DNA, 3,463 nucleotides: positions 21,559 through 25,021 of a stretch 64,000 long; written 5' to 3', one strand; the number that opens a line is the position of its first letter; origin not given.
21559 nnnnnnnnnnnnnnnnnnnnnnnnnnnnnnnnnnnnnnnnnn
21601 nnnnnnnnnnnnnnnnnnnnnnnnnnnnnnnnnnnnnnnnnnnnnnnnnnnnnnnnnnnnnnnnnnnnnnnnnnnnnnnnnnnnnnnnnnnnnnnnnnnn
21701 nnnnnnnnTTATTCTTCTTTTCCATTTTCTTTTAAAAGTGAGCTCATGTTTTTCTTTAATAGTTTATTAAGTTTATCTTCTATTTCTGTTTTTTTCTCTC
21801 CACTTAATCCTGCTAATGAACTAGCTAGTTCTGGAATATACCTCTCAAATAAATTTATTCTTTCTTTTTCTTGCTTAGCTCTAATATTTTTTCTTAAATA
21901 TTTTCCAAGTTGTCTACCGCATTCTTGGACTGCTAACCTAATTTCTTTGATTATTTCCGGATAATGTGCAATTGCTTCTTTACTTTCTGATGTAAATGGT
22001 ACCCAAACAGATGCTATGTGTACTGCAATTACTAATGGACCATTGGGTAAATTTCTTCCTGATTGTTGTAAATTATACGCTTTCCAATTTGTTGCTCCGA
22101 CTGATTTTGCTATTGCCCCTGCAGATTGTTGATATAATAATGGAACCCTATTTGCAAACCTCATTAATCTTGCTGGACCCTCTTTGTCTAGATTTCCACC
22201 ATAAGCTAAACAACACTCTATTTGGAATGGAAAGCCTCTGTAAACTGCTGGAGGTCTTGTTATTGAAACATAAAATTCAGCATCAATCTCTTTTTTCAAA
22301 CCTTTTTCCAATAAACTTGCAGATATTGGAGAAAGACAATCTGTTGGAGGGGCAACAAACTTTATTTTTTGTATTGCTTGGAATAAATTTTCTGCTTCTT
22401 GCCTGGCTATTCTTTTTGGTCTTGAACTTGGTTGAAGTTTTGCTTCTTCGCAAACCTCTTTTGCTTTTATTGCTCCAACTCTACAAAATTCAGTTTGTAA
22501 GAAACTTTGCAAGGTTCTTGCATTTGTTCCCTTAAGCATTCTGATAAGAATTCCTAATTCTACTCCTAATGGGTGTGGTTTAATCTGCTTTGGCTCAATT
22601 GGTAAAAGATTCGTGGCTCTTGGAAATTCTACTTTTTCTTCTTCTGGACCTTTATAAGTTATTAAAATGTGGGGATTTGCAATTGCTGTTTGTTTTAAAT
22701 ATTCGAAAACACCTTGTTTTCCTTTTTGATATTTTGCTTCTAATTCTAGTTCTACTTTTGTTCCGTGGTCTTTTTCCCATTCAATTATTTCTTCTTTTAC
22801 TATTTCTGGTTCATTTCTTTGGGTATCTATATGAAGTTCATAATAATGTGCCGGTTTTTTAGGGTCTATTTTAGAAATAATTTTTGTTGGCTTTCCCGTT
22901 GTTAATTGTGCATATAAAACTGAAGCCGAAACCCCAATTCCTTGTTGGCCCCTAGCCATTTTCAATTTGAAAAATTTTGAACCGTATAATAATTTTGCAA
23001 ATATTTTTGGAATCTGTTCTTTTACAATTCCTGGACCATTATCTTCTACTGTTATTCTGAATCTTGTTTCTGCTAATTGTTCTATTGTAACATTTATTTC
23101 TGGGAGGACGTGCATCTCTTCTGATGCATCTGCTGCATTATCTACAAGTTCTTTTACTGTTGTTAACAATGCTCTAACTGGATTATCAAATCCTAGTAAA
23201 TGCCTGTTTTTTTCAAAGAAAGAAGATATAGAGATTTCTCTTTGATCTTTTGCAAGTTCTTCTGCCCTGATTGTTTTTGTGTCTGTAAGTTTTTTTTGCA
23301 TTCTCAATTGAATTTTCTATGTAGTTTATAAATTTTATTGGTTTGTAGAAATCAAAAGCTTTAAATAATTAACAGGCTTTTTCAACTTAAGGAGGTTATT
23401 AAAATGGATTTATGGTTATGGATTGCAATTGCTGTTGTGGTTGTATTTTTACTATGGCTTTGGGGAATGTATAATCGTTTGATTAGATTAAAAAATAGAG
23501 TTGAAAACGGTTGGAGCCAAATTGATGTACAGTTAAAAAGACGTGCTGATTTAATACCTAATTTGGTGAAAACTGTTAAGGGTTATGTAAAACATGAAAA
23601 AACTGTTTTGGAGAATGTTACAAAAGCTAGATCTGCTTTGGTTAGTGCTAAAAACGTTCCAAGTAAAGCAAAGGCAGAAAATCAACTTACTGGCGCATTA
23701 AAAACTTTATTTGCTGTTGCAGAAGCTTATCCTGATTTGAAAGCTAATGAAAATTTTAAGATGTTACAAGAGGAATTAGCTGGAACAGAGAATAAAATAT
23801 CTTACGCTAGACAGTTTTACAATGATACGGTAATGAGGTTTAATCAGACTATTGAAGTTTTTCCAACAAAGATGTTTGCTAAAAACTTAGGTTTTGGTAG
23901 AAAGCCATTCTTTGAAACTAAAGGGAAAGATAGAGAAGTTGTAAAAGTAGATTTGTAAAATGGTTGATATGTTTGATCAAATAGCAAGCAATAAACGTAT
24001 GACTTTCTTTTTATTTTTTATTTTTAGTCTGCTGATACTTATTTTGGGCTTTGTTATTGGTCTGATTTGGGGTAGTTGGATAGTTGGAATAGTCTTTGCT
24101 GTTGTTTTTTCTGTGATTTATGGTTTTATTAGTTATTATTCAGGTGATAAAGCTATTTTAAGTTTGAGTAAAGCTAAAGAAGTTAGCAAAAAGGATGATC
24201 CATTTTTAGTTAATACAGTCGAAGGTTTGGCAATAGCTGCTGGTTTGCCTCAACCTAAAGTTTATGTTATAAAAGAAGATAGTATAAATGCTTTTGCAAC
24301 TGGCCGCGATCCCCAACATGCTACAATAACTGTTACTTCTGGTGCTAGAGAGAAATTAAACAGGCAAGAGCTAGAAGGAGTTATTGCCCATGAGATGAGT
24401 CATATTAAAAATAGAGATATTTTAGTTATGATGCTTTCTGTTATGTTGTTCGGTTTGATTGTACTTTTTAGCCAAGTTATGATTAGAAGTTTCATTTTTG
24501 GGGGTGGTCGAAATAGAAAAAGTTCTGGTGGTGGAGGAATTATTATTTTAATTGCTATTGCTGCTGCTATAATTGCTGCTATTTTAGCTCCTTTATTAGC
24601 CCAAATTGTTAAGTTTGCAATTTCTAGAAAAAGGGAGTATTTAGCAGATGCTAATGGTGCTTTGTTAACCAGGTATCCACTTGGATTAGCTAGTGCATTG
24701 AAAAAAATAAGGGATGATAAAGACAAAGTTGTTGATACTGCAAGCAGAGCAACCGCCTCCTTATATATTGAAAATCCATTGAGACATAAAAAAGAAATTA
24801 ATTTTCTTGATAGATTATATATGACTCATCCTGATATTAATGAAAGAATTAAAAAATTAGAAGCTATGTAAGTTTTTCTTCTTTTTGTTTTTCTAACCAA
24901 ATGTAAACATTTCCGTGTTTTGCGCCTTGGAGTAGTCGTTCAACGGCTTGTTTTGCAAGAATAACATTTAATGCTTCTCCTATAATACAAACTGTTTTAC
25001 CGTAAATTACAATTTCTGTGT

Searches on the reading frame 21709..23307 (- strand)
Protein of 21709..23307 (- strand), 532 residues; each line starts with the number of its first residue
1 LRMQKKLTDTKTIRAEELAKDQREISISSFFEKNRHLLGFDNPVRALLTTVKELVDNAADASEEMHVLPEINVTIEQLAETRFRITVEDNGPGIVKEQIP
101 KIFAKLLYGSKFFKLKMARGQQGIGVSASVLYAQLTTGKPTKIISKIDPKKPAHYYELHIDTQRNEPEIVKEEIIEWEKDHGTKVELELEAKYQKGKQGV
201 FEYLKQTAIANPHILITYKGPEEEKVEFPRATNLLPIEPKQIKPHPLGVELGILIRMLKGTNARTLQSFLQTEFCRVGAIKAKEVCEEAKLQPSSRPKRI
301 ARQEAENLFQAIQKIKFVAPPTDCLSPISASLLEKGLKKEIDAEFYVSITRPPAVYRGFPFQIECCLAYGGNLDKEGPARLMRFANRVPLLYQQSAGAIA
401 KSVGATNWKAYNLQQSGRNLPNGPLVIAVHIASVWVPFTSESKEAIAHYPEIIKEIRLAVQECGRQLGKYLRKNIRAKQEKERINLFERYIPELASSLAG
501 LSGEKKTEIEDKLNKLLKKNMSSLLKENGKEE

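Call 29: search_protein_families(library=pfam, proteins=[window:21709-23307:-], max_evalue=0.00001)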
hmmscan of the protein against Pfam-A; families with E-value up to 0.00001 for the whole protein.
window:21709-23307:- (532 aa): 3 families
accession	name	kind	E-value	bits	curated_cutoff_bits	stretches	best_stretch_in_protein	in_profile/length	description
PF09239.17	Topo-VIb_trans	-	4.8e-59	199.1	24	1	320-483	1-159/159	Topoisomerase VI B subunit, transducer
PF02518.31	HATPase_c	-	8.3e-12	46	26.4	1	46-136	5-84/111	Histidine kinase-, DNA gyrase B-, and HSP90-like ATPase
PF13589.12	HATPase_c_3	-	2.9e-09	37.5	25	1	50-173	6-118/137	Histidine kinase-, DNA gyrase B-, and HSP90-like ATPase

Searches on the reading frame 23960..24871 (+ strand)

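Call 53: search_protein_families(library=pfam, proteins=[window:23960-24871:+], max_evalue=0.0001)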
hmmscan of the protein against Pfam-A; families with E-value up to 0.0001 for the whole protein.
window:23960-24871:+ (303 aa): 1 family
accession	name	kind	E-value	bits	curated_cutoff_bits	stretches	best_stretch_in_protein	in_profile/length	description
PF01435.24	Peptidase_M48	-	8.7e-32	110.9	20.3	1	83-302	7-184/186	Peptidase family M48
